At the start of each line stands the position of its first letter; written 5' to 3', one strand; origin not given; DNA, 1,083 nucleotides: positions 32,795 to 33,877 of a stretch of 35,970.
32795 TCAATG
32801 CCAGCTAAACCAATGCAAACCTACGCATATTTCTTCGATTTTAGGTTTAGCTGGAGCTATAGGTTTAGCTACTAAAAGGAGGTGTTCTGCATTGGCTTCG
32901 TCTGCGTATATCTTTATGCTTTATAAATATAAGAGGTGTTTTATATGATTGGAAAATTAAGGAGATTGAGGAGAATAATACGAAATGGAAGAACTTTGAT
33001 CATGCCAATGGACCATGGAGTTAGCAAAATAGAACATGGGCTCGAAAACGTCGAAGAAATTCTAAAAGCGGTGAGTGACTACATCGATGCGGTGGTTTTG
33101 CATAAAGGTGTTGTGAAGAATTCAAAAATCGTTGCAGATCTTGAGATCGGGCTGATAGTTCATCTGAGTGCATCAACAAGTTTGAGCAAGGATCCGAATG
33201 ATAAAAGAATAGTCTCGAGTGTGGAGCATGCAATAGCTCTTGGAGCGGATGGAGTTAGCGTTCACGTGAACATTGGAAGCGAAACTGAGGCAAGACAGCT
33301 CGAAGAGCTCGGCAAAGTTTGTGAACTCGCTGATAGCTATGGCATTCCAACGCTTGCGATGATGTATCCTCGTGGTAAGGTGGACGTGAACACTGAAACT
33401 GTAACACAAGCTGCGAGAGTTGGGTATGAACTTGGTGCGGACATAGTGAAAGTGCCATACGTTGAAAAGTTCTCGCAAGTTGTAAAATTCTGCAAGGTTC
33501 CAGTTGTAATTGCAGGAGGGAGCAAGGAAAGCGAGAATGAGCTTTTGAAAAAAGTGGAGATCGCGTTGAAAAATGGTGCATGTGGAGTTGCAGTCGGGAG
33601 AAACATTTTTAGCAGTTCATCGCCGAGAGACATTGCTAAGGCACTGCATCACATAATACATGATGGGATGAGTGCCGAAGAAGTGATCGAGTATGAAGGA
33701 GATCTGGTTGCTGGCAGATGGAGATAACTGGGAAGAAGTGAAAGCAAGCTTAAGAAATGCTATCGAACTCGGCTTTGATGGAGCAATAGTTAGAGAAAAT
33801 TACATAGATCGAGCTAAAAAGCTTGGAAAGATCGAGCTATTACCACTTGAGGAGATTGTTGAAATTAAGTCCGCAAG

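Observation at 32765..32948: Aromatic-codon-rich leader ORF with alternative RNA pairings upstream of the archaeal aro operon: candidate leader-peptide attenuator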

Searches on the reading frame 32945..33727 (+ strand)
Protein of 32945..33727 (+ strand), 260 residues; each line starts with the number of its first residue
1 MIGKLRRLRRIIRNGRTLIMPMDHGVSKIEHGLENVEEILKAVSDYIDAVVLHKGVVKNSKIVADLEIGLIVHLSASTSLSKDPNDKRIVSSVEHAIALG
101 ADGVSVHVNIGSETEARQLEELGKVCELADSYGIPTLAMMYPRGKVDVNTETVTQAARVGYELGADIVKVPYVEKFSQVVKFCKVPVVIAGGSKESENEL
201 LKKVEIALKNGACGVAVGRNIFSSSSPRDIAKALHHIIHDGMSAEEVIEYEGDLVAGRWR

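Call 10: find_related_loci(query=window:32945-33727:+, collection=genome_contigs, flank=3000)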
Query window:32945-33727:+ (260 aa) in genome_contigs; peptide patterns used: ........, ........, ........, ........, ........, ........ (x = any residue, [..] = any of these).
599 stretches matched a pattern (row limit reached: there are more); 546 encode a relative of the query (tblastn E <= 1e-3); the best 80 are kept; 80 distinct loci.
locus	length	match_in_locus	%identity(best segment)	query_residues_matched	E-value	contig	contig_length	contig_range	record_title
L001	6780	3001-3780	88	1-260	1e-148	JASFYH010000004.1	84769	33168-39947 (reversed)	MAG: Archaeoglobales archaeon isolate JZ-3_D_bin_138 NODE_4_length_84769_cov_3.994519, whole genome shotgun sequence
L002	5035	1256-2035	82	1-260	2e-147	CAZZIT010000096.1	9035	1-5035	MAG TPA_asm: uncultured archaeon isolate binchicken_co25_130 genome assembly, contig: k141_55833, whole genome shotgun s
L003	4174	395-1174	79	1-260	1e-141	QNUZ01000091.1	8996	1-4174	MAG: Archaeoglobi archaeon isolate WYZ-LMO2 Archaeoglobi_archaeon_WYZ-LMO2_contig-91, whole genome shotgun sequence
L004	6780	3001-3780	76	1-260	8e-139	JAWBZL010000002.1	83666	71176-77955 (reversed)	MAG: Archaeoglobaceae archaeon isolate JZ-1_201901_bins_60 JZ-1_201901_bins_60_scaffold_2, whole genome shotgun sequence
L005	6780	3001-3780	77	1-260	1e-137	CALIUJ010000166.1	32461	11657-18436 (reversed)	MAG: uncultured Archaeoglobaceae archaeon isolate S1_Bin_MAXBIN__075_sub_1 genome assembly, contig: c_000002241682, whol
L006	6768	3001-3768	64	1-254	3e-106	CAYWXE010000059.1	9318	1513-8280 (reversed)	MAG TPA_asm: uncultured archaeon isolate SRP141552_co1_136 genome assembly, contig: NODE_3662_length_9318_cov_24.937061,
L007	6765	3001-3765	57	1-254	8e-89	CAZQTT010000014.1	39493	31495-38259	MAG TPA_asm: uncultured archaeon isolate SRP141376_co1_22 genome assembly, contig: NODE_2409_length_39493_cov_12.515138,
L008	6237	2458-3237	55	2-260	1e-86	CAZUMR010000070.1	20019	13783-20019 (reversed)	MAG TPA_asm: uncultured archaeon isolate binchicken_co219_213 genome assembly, contig: k141_270183, whole genome shotgun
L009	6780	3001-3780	56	2-260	4e-86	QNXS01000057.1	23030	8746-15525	MAG: Archaeoglobus sp. isolate MAG 85 Ga0232641_1000115, whole genome shotgun sequence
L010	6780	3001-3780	77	1-260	4e-137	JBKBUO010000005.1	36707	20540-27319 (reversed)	MAG: Archaeoglobaceae archaeon isolate 21I_069.bin.26 NODE_5_length_36707_cov_11.184002, whole genome shotgun sequence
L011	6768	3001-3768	50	2-249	1e-71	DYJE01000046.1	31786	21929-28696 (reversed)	MAG TPA_asm: Desulforapulum autotrophicum isolate FI88_52_17 Afr_mines_FI88_551_length_31786_cov_7_451987, whole genome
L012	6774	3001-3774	51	2-249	6e-70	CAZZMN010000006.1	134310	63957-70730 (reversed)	MAG TPA_asm: uncultured archaeon isolate binchicken_co25_50 genome assembly, contig: k141_23242, whole genome shotgun se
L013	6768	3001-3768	48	2-249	3e-69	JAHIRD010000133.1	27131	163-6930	MAG: Proteobacteria bacterium isolate MM_PC_MetaG.mb.113 MM_PC_MetaG.mb.113_k141_1384344, whole genome shotgun sequence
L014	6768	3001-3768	50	1-246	5e-69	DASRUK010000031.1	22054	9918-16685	MAG TPA_asm: Candidatus Nanoarchaeia archaeon isolate SMAG_U8018 k141_1704889, whole genome shotgun sequence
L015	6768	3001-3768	48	2-249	1e-68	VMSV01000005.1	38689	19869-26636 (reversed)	MAG: Desulfobacteraceae bacterium isolate S2_4 k141_100581, whole genome shotgun sequence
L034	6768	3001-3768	49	1-246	2e-66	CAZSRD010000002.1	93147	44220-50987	MAG TPA_asm: uncultured Methanosarcinales archaeon isolate SRP178699_co1_479 genome assembly, contig: NODE_152_length_93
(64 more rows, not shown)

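Call 14: find_related_loci(query=window:32945-33727:+, collection=metagenome_contigs, flank=2000)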
Query window:32945-33727:+ (260 aa) in metagenome_contigs; peptide patterns used: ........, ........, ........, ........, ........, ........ (x = any residue, [..] = any of these).
600 stretches matched a pattern (row limit reached: there are more); 508 encode a relative of the query (tblastn E <= 1e-3); the best 80 are kept; 80 distinct loci.
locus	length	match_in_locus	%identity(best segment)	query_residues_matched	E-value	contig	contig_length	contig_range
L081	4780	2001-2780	82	1-260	4e-147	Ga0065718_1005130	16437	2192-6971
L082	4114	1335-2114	79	1-260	7e-142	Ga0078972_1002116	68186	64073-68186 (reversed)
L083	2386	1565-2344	79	1-260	2e-148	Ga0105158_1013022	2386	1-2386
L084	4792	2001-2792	58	1-260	1e-90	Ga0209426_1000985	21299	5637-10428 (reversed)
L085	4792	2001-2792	51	1-258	7e-72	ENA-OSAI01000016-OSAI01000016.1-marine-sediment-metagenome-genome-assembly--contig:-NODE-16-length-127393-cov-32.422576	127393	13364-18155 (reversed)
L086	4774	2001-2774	51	2-249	4e-70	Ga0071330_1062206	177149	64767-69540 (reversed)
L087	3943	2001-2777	49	1-249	8e-70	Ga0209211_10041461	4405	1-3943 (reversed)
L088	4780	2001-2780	50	1-249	2e-69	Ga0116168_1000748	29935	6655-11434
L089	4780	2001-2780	50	1-249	3e-69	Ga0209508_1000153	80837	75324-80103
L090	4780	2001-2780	50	1-249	1e-69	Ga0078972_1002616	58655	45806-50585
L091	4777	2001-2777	49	1-249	4e-69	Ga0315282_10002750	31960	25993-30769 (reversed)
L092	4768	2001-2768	48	2-249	9e-69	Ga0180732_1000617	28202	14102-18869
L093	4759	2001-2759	48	3-249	3e-68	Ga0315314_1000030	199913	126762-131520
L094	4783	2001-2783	49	2-251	3e-67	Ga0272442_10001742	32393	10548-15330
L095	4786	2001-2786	50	2-252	3e-67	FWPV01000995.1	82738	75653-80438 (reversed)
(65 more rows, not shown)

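Call 16: find_homologous_proteins(query=window:32945-33727:+, max_evalue=1e-40)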
Query window:32945-33727:+ (260 aa): 6875 proteins with E <= 1e-40 among 8000 candidates; the best 120 are listed.
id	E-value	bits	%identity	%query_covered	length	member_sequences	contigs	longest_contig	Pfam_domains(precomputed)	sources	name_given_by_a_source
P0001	3.4e-154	529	95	100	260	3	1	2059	PF01791.16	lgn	-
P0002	9.6e-147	505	89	100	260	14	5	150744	PF22649.3,PF01791.16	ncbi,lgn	ncbi:MAG: 2-amino-3,7-dideoxy-D-threo-hept-6-ulosonate synthase [Archaeoglobaceae archaeon]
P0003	3.0e-144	497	86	100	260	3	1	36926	PF01791.16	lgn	-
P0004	2.8e-137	474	82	100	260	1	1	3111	PF01791.16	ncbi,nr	ncbi:MAG: 2-amino-3,7-dideoxy-D-threo-hept-6-ulosonate synthase [Archaeoglobaceae archaeon]|nr:2-ami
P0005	7.4e-135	466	82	100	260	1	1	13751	PF22649.3,PF01791.16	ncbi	-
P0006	8.2e-133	459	78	100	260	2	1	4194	PF01791.16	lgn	-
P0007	1.4e-131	455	79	100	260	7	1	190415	PF01791.16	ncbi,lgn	ncbi:MAG: 2-amino-3,7-dideoxy-D-threo-hept-6-ulosonate synthase [Candidatus Methanoglobus sp.]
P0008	1.7e-131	455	81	96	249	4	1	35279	PF01791.16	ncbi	-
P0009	3.8e-131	454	79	100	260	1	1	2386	PF01791.16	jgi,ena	-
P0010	2.1e-130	452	78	100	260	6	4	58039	PF01791.16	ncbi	ncbi:MAG: 2-amino-3,7-dideoxy-D-threo-hept-6-ulosonate synthase [Archaeoglobaceae archaeon]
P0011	1.3e-128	446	77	100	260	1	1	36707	PF01791.16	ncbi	ncbi:MAG: 2-amino-3,7-dideoxy-D-threo-hept-6-ulosonate synthase [Archaeoglobaceae archaeon]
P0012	1.4e-128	446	77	100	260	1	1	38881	PF22649.3,PF01791.16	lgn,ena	-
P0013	1.6e-128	445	77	100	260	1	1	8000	PF01791.16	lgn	-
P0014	3.2e-126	438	75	100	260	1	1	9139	PF01791.16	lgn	-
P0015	4.8e-125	434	76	100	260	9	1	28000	PF01791.16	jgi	-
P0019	2.6e-118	412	71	100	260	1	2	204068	PF01791.16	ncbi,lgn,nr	ncbi:MAG: 2-amino-3,7-dideoxy-D-threo-hept-6-ulosonate synthase [Archaeoglobaceae archaeon]|nr:2-ami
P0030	1.2e-104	367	66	98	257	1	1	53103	PF01791.16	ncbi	-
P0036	4.1e-103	362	64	99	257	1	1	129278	PF01791.16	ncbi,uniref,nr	ncbi:2-amino-3,7-dideoxy-D-threo-hept-6-ulosonate synthase [Archaeoglobus neptunius]|uniref:2-amino-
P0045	1.6e-99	350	63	99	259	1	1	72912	PF01791.16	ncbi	-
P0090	1.4e-79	285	54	100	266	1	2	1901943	PF01791.16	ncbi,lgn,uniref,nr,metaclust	ncbi:2-amino-3,7-dideoxy-D-threo-hept-6-ulosonate synthase [Archaeoglobus veneficus]|uniref:2-amino-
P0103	2.1e-74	268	56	95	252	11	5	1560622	PF01791.16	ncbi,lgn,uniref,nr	ncbi:2-amino-3,7-dideoxy-D-threo-hept-6-ulosonate synthase [Archaeoglobus profundus]|uniref:2-amino-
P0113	1.1e-72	263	51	99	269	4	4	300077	PF01791.16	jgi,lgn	jgi:predicted phospho-2-dehydro-3-deoxyheptonate aldolase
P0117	7.3e-72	260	53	93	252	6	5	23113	PF01791.16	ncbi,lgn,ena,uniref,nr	ncbi:2-amino-3,7-dideoxy-D-threo-hept-6-ulosonate synthase [Ferroglobus sp.]|uniref:2-amino-3,7-dide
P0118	7.8e-71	257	52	99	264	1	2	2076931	PF01791.16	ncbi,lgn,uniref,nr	ncbi:2-amino-3,7-dideoxy-D-threo-hept-6-ulosonate synthase [Archaeoglobus sulfaticallidus PM70-1]|un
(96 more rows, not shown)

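Call 17: find_encoding_contigs(protein=P0036, flank=2500, max_places=1)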
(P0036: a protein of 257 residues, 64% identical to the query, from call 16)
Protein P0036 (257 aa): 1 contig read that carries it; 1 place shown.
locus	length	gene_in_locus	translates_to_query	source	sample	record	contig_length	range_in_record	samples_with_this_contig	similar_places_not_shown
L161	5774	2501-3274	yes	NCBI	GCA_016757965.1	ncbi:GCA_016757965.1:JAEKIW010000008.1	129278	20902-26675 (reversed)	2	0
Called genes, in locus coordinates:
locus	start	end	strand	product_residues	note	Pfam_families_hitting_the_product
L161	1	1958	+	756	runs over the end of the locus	PF04851:ResIII, PF00270:DEAD, PF21210:RNA_helicase_helical, PF00271:Helicase_C, PF02732:ERCC4, PF12826:HHH_2, PF14520:HHH_5, PF00633:HHH (weak), +1 more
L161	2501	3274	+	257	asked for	PF01791:DeoC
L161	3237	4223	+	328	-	PF01959:DHQS, PF26558:DHQS_2nd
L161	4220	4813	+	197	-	PF01487:DHquinase_I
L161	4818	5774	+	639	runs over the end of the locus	PF02153:PDH_N, PF20463:PDH_C, PF01817:CM_2, PF00800:PDT, PF01842:ACT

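Call 18: find_encoding_contigs(protein=P0090, flank=2500, max_places=1)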
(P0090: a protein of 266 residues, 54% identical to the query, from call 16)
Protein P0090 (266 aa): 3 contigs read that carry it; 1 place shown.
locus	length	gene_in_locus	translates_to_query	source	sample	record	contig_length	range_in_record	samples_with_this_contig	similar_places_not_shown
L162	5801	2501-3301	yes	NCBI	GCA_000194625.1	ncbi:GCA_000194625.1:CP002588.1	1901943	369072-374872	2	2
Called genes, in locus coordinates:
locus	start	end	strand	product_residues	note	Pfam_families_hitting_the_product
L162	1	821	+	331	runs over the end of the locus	PF01925:TauE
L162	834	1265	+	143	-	PF27327:AF_1016, PF07843:DUF1634 (weak)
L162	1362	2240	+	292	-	PF00582:Usp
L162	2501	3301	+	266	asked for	PF01791:DeoC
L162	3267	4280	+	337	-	PF01959:DHQS, PF26558:DHQS_2nd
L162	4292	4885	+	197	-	PF01487:DHquinase_I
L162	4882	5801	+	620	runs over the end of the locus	PF02153:PDH_N, PF20463:PDH_C, PF01817:CM_2, PF00800:PDT, PF01842:ACT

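Call 19: find_encoding_contigs(protein=P0103, flank=2500, max_places=1)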
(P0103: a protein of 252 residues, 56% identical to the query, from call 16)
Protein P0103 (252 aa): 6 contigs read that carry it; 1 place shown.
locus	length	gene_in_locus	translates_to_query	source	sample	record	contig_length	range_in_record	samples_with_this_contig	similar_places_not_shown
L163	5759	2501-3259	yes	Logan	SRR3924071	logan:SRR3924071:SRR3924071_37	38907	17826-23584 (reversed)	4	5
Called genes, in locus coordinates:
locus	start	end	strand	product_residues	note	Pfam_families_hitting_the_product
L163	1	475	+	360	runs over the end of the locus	PF00083:Sugar_tr (faint), PF07690:MFS_1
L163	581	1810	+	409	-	PF01039:Carboxyl_trans, PF03255:ACCA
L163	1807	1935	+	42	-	-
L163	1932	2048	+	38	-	-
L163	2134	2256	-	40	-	-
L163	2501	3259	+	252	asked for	PF01791:DeoC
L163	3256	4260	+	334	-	PF01959:DHQS, PF26558:DHQS_2nd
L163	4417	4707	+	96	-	PF01191:RNA_pol_Rpb5_C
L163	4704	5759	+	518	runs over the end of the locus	PF04563:RNA_pol_Rpb2_1, PF04561:RNA_pol_Rpb2_2, PF04565:RNA_pol_Rpb2_3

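Call 20: find_encoding_contigs(protein=P0118, flank=2500, max_places=1)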
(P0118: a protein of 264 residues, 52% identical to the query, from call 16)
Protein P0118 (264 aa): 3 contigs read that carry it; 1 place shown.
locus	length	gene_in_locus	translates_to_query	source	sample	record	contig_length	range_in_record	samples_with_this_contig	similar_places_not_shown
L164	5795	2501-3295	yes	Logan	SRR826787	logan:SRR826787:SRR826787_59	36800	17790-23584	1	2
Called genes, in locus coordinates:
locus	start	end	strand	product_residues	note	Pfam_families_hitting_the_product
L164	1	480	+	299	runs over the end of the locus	PF04055:Radical_SAM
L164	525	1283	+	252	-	PF01946:Thi4, PF00890:FAD_binding_2 (faint), PF01266:DAO (faint), PF07992:Pyr_redox_2 (weak), PF12831:FAD_oxidored, PF13450:NAD_binding_8 (weak)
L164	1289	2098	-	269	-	PF02621:VitK2_biosynth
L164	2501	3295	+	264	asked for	PF01791:DeoC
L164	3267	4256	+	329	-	PF01959:DHQS, PF26558:DHQS_2nd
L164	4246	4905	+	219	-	PF01487:DHquinase_I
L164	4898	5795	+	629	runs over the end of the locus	PF02153:PDH_N, PF20463:PDH_C (weak), PF01817:CM_2, PF00800:PDT, PF01842:ACT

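Call 21: find_encoding_contigs(protein=P0117, flank=2500, max_places=1)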
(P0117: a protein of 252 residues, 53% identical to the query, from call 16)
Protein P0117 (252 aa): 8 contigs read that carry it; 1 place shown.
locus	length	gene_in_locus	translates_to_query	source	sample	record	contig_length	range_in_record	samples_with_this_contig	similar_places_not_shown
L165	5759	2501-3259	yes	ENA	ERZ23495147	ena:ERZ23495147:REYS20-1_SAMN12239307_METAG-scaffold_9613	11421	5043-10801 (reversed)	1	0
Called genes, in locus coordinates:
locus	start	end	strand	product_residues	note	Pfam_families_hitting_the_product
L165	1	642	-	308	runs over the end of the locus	PF24318:DUF7490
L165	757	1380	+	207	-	PF01885:PTS_2-RNA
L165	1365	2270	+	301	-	PF00586:AIRS, PF02769:AIRS_C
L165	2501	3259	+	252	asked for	PF01791:DeoC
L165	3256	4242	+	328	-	-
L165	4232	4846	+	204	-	PF01487:DHquinase_I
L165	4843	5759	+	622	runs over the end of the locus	PF02153:PDH_N, PF01817:CM_2, PF00800:PDT, PF01842:ACT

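Call 28: find_encoding_contigs(protein=P0001, flank=1500, max_places=1)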
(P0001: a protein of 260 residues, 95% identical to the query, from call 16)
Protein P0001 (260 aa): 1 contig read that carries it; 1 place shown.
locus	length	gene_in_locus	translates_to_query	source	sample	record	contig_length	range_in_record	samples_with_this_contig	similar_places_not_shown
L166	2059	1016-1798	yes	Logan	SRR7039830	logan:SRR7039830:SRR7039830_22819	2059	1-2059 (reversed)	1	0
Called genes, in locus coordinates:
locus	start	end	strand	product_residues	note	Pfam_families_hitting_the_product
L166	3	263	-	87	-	?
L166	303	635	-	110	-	PF00005:ABC_tran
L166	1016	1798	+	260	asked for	PF01791:DeoC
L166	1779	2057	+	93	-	?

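Call 29: find_encoding_contigs(protein=P0003, flank=1500, max_places=1)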
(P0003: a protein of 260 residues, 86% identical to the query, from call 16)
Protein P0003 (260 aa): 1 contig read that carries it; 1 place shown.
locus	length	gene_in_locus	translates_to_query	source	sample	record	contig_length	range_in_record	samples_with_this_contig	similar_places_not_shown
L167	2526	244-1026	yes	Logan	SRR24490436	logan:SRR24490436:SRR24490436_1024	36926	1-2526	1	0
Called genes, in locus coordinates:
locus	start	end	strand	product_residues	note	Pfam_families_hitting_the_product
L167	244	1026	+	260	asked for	PF01791:DeoC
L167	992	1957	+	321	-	PF01959:DHQS, PF26558:DHQS_2nd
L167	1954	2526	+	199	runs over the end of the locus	PF01487:DHquinase_I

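Call 30: find_encoding_contigs(protein=P0019, flank=1500, max_places=1)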
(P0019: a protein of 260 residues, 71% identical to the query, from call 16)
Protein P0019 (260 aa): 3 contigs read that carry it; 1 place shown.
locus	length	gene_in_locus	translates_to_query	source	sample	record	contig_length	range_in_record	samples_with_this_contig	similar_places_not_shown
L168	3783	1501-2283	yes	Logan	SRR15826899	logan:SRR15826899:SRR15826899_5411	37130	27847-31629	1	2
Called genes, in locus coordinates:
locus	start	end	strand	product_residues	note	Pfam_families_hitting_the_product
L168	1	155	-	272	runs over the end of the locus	PF00977:His_biosynth, PF02581:TMP-TENI (faint), PF03060:NMO (faint)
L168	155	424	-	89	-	PF00708:Acylphosphatase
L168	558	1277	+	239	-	PF00520:Ion_trans, PF00060:Lig_chan (weak), PF07885:Ion_trans_2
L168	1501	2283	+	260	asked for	PF01791:DeoC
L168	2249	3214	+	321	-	PF01959:DHQS, PF26558:DHQS_2nd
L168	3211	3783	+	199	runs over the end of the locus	PF01487:DHquinase_I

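Call 31: find_encoding_contigs(protein=P0030, flank=1500, max_places=1)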
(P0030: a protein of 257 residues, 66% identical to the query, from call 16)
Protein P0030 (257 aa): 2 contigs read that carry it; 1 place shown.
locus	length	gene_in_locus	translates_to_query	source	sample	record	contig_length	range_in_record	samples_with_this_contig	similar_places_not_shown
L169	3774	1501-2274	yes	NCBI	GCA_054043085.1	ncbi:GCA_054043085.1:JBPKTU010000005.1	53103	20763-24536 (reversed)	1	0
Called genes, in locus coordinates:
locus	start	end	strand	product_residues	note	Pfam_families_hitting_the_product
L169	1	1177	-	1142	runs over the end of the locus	PF03833:PolC_DP2_N, PF24844:PolC_DP2_central, PF24846:PolC_DP2_cat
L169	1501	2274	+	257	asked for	PF01791:DeoC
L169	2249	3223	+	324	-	PF01959:DHQS, PF26558:DHQS_2nd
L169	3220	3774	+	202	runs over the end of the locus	PF01487:DHquinase_I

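Call 32: find_encoding_contigs(protein=P0045, flank=1500, max_places=1)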
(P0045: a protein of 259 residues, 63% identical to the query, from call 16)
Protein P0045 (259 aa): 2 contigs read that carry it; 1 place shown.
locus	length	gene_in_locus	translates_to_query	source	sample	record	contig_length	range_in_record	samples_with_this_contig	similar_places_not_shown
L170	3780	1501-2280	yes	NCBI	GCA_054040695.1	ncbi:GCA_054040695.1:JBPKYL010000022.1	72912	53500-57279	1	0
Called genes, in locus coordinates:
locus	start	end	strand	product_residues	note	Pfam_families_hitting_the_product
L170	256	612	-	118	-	-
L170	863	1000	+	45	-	-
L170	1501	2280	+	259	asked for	PF01791:DeoC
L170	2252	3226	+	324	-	PF01959:DHQS, PF26558:DHQS_2nd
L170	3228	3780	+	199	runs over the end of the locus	PF01487:DHquinase_I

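Call 70: find_homologous_proteins(query=P0036, max_evalue=1e-60)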
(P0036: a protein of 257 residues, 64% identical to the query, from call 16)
Query P0036 (257 aa): 641 proteins with E <= 1e-60 among 8000 candidates; the best 120 are listed.
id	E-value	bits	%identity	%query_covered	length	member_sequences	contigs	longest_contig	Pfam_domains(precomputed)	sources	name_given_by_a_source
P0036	4.0e-162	555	100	100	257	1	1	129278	PF01791.16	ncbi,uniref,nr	ncbi:2-amino-3,7-dideoxy-D-threo-hept-6-ulosonate synthase [Archaeoglobus neptunius]|uniref:2-amino-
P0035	8.3e-135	466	79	100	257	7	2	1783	PF01791.16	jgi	-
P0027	3.4e-132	457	77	100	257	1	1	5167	PF01791.16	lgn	-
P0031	6.2e-131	453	78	100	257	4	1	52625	PF01791.16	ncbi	-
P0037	1.6e-130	452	78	100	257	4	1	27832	PF01791.16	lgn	-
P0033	1.1e-128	446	75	100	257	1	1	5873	PF01791.16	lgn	-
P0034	1.0e-127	443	75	100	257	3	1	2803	PF01791.16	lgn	-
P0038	3.0e-127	441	75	100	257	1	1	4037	PF01791.16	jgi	-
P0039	8.8e-121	420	74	100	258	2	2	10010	PF01791.16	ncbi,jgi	jgi:predicted phospho-2-dehydro-3-deoxyheptonate aldolase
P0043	9.5e-119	413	72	100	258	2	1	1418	PF01791.16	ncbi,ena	-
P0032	7.1e-118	410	71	100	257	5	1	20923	PF01791.16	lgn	-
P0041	3.6e-116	405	68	100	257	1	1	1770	PF01791.16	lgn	-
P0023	1.9e-115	402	69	100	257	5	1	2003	PF01791.16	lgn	-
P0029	4.9e-115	401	68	100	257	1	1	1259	PF01791.16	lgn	-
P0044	1.3e-114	400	70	100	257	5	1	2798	PF01791.16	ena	-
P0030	1.5e-113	396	68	100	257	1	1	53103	PF01791.16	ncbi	-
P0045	4.2e-103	362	60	100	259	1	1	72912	PF01791.16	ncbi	-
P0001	7.6e-102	358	62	100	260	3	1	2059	PF01791.16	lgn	-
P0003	4.9e-100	352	62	100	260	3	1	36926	PF01791.16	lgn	-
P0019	1.4e-91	324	57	100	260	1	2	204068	PF01791.16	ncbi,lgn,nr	ncbi:MAG: 2-amino-3,7-dideoxy-D-threo-hept-6-ulosonate synthase [Archaeoglobaceae archaeon]|nr:2-ami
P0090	6.4e-80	286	52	99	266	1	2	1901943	PF01791.16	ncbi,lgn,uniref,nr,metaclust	ncbi:2-amino-3,7-dideoxy-D-threo-hept-6-ulosonate synthase [Archaeoglobus veneficus]|uniref:2-amino-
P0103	6.5e-80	286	54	96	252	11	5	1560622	PF01791.16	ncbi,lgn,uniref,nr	ncbi:2-amino-3,7-dideoxy-D-threo-hept-6-ulosonate synthase [Archaeoglobus profundus]|uniref:2-amino-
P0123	1.3e-73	266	52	93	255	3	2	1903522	PF01791.16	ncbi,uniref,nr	ncbi:fructose-bisphosphate aldolase [Geoglobus acetivorans]|uniref:2-amino-3,7-dideoxy-D-threo-hept-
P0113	1.5e-73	265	51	99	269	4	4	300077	PF01791.16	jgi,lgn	jgi:predicted phospho-2-dehydro-3-deoxyheptonate aldolase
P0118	4.0e-73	264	54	100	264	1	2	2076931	PF01791.16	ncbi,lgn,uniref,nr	ncbi:2-amino-3,7-dideoxy-D-threo-hept-6-ulosonate synthase [Archaeoglobus sulfaticallidus PM70-1]|un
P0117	2.0e-70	255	54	88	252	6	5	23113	PF01791.16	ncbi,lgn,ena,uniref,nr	ncbi:2-amino-3,7-dideoxy-D-threo-hept-6-ulosonate synthase [Ferroglobus sp.]|uniref:2-amino-3,7-dide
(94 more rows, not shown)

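Call 71: find_encoding_contigs(protein=P0123, flank=2500, max_places=1)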
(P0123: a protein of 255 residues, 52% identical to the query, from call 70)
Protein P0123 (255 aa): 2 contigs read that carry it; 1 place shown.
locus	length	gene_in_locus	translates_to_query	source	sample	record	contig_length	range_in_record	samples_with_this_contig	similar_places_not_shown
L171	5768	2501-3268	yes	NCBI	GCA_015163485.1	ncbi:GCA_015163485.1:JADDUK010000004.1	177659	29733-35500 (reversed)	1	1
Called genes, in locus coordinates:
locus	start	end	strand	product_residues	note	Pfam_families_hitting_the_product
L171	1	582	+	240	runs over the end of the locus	PF08745:PIN_5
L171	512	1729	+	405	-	PF00152:tRNA-synt_2 (faint), PF13393:tRNA-synt_His, PF00587:tRNA-synt_2b, PF03129:HGTP_anticodon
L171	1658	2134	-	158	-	PF04307:YdjM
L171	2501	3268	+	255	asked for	PF01791:DeoC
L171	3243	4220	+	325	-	PF01959:DHQS, PF26558:DHQS_2nd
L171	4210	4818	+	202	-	PF01487:DHquinase_I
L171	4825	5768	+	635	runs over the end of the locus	PF02153:PDH_N, PF20463:PDH_C (faint), PF01817:CM_2, PF00800:PDT, PF01842:ACT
